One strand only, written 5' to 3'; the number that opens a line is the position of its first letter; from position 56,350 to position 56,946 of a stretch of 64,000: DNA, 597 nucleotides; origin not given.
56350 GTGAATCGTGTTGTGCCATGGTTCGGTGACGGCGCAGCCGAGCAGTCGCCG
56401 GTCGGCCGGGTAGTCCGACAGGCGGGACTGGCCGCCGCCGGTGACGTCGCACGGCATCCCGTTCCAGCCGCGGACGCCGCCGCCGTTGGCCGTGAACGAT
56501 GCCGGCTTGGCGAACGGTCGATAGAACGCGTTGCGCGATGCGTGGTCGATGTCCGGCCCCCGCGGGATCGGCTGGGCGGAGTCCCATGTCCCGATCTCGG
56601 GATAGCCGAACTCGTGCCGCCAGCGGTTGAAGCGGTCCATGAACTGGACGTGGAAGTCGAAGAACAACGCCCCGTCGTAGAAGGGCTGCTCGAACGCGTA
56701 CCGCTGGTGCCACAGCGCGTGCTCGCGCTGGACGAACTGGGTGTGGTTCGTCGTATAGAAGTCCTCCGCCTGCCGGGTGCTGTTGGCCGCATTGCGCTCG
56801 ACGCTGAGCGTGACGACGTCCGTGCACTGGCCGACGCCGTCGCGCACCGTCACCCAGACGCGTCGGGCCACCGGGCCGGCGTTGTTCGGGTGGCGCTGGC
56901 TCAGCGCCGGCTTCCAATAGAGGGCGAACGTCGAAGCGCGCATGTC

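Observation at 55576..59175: About 1200-aa secreted protein combining tyrosinase-type dicopper motifs with Cna-B-like and TSP3-like Ca-binding repeats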

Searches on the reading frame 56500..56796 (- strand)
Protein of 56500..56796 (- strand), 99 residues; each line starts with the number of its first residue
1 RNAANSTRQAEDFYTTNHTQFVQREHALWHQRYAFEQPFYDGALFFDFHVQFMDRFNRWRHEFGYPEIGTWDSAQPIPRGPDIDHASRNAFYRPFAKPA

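Call 37: search_solved_structures(query=A2, max_evalue=10, show_alignments=5)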
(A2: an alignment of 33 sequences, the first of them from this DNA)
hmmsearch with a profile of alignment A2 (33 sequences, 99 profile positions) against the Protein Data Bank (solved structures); distinct sequences matched with E-value up to 10: 20.
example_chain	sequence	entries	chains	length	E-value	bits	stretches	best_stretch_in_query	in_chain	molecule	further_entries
3hhs_B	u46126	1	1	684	9.4e-05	25.7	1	16-72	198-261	Phenoloxidase subunit 1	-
3hhs_A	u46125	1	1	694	0.00043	23.6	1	21-80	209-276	Phenoloxidase subunit 2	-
3ixv_A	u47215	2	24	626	0.00062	23.1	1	22-71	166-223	Hemocyanin AA6 chain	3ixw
4yzw_A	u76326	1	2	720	0.0017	21.6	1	11-75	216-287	AGAP004976-PA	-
3wky_A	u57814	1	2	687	0.0049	20.2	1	18-72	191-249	Prophenoloxidase b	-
1ll1_A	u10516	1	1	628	0.026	17.9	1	21-72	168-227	METCYANIN II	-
1lla_A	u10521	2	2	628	0.026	17.9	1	21-72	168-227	HEMOCYANIN (SUBUNIT TYPE II)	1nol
1oxy_A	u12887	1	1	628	0.026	17.9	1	21-72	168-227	HEMOCYANIN (SUBUNIT TYPE II)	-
8jib_A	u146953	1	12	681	0.053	16.8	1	22-63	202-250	TK receptor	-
8ji8_A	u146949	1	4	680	0.16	15.3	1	22-63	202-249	TK receptor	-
1smb_A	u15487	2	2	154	0.17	15.2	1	47-70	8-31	17kD fetal brain protein | GOLGI-ASSOCIATED PLANT PATHOGENESIS-RELATED PROTEIN 1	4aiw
5vhg_A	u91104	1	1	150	0.23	14.8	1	47-70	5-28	Golgi-associated plant pathogenesis-related protein 1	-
5yy2_A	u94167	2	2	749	0.37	14.1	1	21-72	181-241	Uncharacterized protein AsqI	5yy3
3dwk_A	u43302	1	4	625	0.49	13.7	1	27-76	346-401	Penicillin-binding protein 2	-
2olu_A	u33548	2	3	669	0.56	13.6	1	27-76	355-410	Penicillin-binding protein 2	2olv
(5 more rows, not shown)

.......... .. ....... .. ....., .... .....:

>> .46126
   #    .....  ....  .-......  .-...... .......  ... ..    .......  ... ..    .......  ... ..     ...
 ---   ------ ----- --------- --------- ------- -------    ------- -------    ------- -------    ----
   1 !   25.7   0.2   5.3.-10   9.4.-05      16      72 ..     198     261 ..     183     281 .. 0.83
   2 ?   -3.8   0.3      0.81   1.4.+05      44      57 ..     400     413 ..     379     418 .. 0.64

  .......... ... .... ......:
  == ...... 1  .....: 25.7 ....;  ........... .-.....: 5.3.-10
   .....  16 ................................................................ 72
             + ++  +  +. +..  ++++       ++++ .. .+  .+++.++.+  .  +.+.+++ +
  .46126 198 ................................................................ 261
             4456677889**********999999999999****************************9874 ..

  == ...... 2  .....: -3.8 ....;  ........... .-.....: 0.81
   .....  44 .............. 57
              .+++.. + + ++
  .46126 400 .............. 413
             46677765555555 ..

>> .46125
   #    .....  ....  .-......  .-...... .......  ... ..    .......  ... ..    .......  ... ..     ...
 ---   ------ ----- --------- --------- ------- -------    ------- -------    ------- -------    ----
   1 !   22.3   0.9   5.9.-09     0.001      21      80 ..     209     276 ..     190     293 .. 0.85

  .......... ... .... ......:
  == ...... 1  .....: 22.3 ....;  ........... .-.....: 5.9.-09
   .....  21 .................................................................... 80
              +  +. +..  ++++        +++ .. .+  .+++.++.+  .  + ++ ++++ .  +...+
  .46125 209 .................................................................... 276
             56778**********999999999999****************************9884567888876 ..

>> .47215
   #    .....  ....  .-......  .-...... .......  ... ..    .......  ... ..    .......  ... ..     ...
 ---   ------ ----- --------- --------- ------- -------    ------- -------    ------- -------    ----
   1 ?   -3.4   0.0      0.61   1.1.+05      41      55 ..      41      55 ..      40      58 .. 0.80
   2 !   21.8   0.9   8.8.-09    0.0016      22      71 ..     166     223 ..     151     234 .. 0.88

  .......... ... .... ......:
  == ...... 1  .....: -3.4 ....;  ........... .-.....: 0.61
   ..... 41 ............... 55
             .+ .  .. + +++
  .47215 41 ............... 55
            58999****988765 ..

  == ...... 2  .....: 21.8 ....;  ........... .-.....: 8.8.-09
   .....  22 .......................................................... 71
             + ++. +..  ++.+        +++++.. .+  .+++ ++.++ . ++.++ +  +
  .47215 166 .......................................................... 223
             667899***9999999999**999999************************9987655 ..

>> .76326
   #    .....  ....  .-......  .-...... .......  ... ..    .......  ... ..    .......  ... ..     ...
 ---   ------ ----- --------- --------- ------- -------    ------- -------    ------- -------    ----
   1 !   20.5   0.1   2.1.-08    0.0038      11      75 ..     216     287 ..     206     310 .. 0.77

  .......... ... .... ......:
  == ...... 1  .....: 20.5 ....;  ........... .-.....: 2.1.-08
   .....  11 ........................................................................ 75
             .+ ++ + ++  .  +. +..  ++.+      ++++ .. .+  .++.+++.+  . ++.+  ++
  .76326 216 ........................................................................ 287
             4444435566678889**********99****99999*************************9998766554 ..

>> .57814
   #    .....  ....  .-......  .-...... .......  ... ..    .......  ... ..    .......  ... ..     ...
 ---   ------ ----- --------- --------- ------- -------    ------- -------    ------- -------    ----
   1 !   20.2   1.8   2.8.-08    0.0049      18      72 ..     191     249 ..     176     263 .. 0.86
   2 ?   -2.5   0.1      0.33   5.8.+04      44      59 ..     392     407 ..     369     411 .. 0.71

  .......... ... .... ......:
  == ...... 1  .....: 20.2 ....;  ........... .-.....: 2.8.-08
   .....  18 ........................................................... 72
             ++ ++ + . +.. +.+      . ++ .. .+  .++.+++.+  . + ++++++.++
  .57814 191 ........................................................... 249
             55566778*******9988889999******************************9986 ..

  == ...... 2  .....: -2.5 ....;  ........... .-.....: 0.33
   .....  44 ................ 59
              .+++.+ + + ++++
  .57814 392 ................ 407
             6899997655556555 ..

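Call 44: search_protein_families(library=pfam, alignment_id=A2, max_evalue=10)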
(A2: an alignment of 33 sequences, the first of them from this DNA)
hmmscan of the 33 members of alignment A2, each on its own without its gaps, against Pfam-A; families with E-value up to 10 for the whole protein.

A. member 1, seq(99 aa): 0 families

B. families by the number of members that match (of 33 scanned): 8 families
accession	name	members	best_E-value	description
PF00372.24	Hemocyanin_M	3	0.0018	Hemocyanin, copper containing domain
PF18439.7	zf_UBZ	2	0.05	Ubiquitin-Binding Zinc Finger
PF00264.25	Tyrosinase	1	0.0037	Common central domain of tyrosinase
PF23845.1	TIM-barrel_NCTSP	1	0.088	Non-contractile tail sheath protein TIM barrel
PF00807.22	Apidaecin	1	0.13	Apidaecin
PF09190.17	DALR_2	1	0.2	DALR domain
PF05627.16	AvrRpt-cleavage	1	0.28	Cleavage site for pathogenic type III effector avirulence factor Avr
PF09757.15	Arb2-like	1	0.31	Arb2-like domain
